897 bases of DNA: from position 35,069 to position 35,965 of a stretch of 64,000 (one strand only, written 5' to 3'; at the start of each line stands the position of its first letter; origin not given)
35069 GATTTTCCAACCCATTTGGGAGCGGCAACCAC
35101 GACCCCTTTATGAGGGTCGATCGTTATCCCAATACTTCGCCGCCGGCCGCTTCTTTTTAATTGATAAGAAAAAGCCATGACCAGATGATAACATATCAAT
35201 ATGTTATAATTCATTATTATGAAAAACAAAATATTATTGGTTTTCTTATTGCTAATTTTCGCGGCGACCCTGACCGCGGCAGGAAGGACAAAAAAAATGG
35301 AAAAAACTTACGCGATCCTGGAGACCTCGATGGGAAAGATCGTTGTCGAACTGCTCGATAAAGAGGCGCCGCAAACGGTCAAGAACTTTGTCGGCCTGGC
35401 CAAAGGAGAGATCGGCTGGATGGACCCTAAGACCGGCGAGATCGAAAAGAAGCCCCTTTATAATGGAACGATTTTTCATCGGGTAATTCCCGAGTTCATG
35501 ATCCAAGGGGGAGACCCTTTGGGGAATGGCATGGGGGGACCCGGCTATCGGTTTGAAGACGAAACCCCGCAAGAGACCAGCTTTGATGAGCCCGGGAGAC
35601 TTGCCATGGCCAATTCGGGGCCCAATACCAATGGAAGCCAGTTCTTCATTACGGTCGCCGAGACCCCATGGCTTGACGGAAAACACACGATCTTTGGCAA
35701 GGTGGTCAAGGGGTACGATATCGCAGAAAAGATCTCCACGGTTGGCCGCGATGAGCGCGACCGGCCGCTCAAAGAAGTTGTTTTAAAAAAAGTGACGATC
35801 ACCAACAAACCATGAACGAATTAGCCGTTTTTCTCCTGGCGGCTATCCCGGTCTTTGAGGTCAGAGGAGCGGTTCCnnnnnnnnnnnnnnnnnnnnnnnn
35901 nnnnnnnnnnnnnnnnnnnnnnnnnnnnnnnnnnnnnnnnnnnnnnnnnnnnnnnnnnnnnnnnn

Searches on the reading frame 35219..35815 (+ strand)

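Call 60: search_protein_families(library=pfam, proteins=[window:35219-35815:+], max_evalue=0.0001)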
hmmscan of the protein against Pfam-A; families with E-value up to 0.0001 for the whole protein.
window:35219-35815:+ (198 aa): 1 family
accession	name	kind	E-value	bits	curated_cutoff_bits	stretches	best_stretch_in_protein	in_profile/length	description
PF00160.26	Pro_isomerase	-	6.3e-48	163.4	21.7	1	33-193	3-158/159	Cyclophilin type peptidyl-prolyl cis-trans isomerase/CLD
